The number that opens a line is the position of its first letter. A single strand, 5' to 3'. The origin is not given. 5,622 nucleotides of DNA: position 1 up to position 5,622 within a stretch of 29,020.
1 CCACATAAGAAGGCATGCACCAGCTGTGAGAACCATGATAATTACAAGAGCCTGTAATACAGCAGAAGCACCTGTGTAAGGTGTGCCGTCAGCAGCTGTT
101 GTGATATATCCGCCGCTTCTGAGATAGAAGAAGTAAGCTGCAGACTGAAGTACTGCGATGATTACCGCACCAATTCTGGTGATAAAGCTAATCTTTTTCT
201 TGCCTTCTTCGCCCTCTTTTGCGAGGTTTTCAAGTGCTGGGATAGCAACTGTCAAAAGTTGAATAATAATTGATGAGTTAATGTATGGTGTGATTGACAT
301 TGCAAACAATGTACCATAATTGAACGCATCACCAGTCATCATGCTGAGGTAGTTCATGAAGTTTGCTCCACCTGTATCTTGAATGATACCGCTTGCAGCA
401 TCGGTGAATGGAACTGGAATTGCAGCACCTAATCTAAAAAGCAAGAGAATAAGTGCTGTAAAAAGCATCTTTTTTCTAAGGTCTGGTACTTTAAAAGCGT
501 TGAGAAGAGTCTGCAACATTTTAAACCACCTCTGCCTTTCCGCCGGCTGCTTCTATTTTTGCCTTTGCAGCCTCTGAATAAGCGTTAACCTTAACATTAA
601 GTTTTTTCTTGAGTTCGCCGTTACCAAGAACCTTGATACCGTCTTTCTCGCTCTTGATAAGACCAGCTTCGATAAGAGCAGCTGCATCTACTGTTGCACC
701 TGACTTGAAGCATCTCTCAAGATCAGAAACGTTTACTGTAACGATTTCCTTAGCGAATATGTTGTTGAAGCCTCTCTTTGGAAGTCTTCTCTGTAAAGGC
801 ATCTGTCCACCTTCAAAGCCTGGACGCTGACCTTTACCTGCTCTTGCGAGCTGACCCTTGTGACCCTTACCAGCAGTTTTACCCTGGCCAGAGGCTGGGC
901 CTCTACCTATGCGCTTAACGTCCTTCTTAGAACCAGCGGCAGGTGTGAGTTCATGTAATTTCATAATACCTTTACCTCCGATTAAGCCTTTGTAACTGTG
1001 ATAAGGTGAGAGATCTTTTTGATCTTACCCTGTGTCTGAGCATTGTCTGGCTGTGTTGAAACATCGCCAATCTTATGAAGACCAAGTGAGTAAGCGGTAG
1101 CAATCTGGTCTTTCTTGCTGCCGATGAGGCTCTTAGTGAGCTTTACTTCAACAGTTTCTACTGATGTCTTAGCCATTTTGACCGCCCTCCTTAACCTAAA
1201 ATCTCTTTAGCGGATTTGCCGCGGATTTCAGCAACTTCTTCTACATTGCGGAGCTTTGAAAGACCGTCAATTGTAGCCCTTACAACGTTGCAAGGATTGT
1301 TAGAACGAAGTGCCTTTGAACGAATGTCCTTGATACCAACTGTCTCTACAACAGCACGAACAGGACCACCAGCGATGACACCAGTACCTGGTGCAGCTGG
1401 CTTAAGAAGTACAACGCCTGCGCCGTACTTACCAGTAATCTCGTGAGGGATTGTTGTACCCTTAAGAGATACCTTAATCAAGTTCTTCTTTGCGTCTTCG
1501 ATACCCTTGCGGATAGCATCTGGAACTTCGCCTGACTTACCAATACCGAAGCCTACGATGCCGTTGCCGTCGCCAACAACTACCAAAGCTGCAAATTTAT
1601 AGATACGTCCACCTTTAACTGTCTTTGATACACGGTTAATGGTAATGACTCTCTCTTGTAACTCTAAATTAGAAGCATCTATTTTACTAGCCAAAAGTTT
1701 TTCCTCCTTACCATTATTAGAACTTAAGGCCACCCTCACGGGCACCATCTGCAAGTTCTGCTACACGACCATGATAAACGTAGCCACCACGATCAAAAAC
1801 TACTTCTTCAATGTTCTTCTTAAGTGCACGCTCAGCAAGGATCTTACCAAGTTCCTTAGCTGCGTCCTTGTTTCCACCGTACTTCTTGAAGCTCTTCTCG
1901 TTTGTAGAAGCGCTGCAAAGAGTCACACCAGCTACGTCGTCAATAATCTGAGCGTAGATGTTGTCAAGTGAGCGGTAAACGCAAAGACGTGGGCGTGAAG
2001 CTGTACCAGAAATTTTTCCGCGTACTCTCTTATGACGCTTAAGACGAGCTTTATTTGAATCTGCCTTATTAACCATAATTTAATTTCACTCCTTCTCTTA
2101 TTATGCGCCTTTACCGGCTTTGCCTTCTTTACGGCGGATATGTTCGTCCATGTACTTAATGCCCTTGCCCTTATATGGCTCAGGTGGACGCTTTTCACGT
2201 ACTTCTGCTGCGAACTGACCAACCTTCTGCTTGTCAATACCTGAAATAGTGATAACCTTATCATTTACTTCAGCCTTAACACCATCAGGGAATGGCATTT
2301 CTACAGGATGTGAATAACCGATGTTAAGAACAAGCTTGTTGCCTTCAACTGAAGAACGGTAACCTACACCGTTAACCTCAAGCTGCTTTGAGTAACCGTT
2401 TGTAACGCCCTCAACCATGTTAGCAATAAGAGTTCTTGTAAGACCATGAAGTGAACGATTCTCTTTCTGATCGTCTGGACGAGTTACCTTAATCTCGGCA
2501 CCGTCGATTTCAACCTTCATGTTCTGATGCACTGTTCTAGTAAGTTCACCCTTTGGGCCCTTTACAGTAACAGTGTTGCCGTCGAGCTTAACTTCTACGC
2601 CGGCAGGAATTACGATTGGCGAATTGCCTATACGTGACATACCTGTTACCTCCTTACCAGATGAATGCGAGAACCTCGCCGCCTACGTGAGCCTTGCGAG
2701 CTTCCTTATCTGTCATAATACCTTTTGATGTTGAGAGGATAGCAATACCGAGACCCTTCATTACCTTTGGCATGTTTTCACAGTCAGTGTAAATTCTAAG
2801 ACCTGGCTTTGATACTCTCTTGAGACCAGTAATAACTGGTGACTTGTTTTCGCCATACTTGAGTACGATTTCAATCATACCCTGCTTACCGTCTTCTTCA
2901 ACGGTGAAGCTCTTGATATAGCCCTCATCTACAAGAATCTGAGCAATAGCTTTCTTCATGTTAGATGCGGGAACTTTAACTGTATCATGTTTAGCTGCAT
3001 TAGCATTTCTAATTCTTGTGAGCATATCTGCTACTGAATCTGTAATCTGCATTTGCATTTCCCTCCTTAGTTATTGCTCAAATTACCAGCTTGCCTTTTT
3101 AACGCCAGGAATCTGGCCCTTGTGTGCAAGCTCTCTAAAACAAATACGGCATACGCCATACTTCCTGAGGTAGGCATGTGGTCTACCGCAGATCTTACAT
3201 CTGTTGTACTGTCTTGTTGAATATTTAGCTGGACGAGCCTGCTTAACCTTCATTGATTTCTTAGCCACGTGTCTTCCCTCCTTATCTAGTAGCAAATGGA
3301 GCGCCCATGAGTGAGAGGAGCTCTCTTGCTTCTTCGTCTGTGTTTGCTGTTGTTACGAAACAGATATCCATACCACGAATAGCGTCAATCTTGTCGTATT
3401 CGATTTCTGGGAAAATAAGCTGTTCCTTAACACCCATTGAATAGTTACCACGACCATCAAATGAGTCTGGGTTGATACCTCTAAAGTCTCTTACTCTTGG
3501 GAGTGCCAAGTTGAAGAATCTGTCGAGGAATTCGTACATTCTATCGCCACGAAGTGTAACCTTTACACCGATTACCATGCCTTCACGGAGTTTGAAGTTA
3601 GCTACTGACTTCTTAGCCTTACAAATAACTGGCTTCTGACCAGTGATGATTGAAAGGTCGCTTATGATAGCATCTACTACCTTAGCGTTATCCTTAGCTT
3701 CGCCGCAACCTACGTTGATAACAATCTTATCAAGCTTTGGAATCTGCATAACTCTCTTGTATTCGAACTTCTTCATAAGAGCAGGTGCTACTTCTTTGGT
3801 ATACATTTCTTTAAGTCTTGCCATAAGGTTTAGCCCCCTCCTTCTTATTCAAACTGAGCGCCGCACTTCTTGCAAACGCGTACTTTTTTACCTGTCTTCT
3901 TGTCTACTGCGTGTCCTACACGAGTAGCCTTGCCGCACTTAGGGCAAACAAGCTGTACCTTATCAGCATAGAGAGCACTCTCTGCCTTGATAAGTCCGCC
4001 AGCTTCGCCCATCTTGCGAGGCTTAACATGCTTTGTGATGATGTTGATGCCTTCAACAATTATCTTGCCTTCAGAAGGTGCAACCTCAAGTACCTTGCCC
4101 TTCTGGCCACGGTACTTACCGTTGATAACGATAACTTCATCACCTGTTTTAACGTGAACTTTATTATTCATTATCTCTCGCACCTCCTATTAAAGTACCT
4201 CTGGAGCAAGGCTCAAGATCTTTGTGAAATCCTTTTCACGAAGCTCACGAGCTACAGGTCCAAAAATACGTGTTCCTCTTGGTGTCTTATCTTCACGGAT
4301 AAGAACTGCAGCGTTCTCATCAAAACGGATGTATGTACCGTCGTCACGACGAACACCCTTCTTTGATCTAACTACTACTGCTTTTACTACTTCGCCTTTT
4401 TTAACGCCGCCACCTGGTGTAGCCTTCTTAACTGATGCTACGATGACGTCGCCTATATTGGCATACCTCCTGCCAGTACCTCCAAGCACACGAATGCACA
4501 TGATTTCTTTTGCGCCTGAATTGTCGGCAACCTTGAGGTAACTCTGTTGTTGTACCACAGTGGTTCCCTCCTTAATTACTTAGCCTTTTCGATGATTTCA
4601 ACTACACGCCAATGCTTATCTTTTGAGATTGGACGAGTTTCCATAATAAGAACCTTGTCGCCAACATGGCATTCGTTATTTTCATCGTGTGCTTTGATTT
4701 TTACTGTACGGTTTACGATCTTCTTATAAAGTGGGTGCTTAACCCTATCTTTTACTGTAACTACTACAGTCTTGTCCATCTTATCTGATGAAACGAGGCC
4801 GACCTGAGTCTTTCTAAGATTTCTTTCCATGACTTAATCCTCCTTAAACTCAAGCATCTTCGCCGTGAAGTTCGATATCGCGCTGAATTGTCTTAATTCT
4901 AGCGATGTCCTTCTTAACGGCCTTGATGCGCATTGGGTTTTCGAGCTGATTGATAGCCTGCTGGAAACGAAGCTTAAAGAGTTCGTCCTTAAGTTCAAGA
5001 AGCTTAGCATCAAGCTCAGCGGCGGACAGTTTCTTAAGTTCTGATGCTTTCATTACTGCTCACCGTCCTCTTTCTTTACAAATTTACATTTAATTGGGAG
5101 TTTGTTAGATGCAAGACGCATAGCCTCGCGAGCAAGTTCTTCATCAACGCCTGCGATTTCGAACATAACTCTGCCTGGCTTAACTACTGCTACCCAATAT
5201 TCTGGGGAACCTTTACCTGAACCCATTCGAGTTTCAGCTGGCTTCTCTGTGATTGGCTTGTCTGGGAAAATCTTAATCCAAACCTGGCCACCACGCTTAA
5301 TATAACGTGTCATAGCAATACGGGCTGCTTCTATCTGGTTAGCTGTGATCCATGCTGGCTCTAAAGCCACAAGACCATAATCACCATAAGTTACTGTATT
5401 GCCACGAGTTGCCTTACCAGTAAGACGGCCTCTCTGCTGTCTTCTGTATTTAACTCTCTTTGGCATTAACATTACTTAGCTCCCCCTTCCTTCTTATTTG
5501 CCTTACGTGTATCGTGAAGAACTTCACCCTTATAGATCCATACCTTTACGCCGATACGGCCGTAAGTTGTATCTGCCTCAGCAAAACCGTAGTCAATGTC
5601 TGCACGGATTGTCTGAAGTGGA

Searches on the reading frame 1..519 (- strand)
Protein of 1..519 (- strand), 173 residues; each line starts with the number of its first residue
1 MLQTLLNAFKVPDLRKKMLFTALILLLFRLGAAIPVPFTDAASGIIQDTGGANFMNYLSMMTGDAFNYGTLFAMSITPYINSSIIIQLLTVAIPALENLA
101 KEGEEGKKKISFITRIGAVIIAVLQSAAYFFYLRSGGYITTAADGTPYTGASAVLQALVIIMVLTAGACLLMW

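Call 65: search_protein_families(library=pfam, proteins=[window:1-519:-], max_evalue=0.00001)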
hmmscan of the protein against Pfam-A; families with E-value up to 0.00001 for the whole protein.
window:1-519:- (173 aa): 1 family
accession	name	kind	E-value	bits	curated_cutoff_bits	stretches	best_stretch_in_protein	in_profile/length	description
PF00344.25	SecY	-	3.9e-26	92.6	32.2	1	70-173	1-85/306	SecY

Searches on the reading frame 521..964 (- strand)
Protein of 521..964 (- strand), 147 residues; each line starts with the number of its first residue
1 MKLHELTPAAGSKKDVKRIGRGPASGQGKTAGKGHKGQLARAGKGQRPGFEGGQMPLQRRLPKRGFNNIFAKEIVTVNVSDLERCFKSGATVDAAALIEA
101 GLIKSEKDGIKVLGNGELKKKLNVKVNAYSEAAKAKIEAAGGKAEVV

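Call 65: search_protein_families(library=pfam, proteins=[window:521-964:-], max_evalue=0.00001)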
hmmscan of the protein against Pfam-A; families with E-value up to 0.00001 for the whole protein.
window:521-964:- (147 aa): 1 family
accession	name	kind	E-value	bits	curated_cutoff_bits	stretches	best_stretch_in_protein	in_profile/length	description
PF00828.25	Ribosomal_L27A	-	1.1e-21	77.4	21.5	1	76-145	1-72/72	Ribosomal proteins 50S-L15, 50S-L18e, 60S-L27A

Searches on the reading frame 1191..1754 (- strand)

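Call 65: search_protein_families(library=pfam, proteins=[window:1191-1754:-], max_evalue=0.00001)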
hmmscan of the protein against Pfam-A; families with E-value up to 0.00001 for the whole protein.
window:1191-1754:- (187 aa): 2 families
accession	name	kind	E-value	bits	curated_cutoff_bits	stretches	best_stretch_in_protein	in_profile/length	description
PF03719.21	Ribosomal_S5_C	-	4.4e-30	103.4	21.5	1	108-178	1-71/71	Ribosomal protein S5, C-terminal domain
PF00333.26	Ribosomal_S5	-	1.7e-29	102.1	27.1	1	32-95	1-64/65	Ribosomal protein S5, N-terminal domain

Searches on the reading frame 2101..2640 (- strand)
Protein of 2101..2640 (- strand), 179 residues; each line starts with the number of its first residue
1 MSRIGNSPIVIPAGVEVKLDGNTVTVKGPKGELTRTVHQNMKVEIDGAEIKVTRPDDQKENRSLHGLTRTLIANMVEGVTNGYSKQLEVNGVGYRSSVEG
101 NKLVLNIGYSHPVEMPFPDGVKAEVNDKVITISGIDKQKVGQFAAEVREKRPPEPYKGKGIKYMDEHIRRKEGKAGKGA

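Call 65: search_protein_families(library=pfam, proteins=[window:2101-2640:-], max_evalue=0.00001)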
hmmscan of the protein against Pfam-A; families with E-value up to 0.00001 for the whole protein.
window:2101-2640:- (179 aa): 1 family
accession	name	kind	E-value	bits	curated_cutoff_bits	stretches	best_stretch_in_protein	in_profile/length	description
PF00347.28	Ribosomal_L6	-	8.9e-45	151.8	27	2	91-163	2-79/80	Ribosomal protein L6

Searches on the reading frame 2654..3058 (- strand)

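Call 65: search_protein_families(library=pfam, proteins=[window:2654-3058:-], max_evalue=0.00001)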
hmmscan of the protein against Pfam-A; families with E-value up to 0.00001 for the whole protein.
window:2654-3058:- (134 aa): 1 family
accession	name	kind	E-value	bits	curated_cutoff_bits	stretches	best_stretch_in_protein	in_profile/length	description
PF00410.24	Ribosomal_S8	-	1.4e-53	180.6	24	1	7-134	1-126/126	Ribosomal protein S8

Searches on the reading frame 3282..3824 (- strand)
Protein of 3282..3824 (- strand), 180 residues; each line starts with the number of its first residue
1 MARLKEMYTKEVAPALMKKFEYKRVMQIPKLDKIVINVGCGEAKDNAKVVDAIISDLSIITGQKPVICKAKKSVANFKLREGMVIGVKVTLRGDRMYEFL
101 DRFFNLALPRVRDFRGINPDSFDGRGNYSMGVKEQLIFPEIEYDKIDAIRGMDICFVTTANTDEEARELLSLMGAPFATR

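Call 65: search_protein_families(library=pfam, proteins=[window:3282-3824:-], max_evalue=0.00001)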
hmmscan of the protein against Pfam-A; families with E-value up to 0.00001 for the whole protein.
window:3282-3824:- (180 aa): 2 families
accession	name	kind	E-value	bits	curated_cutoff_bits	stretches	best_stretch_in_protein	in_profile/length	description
PF00673.26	Ribosomal_L5_C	-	2.1e-42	143.6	27.8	1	85-177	2-94/94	ribosomal L5P family C-terminus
PF00281.24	Ribosomal_L5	-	3.2e-26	91.8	34.9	1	25-80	2-57/57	Ribosomal protein L5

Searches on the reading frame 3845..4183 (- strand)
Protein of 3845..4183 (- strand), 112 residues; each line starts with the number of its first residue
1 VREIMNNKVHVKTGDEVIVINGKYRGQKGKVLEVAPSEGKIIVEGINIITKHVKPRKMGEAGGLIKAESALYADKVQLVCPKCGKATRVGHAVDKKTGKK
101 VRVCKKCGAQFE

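Call 65: search_protein_families(library=pfam, proteins=[window:3845-4183:-], max_evalue=0.00001)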
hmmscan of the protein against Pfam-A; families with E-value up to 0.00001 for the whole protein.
window:3845-4183:- (112 aa): 2 families
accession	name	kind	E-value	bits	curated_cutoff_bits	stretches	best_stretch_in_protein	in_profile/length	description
PF17136.10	ribosomal_L24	-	3e-25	88.8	27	1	46-110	1-64/65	Ribosomal proteins 50S L24/mitochondrial 39S L24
PF00467.35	KOW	-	3.6e-07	30.2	22.3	1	14-44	2-32/32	KOW motif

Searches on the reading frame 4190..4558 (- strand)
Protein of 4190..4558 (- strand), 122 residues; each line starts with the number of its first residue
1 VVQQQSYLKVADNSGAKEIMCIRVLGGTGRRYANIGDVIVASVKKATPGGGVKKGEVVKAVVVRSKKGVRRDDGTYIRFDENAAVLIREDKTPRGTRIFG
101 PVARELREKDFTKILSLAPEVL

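Call 65: search_protein_families(library=pfam, proteins=[window:4190-4558:-], max_evalue=0.00001)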
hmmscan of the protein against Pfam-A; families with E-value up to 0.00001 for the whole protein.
window:4190-4558:- (122 aa): 1 family
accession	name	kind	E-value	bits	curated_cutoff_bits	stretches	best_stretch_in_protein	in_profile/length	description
PF00238.24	Ribosomal_L14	-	7.1e-56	187.8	23.6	1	1-122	1-122/122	Ribosomal protein L14p/L23e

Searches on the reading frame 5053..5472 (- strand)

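Call 65: search_protein_families(library=pfam, proteins=[window:5053-5472:-], max_evalue=0.00001)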
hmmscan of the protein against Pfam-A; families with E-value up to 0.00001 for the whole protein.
window:5053-5472:- (139 aa): 1 family
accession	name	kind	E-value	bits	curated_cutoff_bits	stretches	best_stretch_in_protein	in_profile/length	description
PF00252.24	Ribosomal_L16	-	1.2e-60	203.6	27.9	1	4-132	1-132/132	Ribosomal protein L16p/L10e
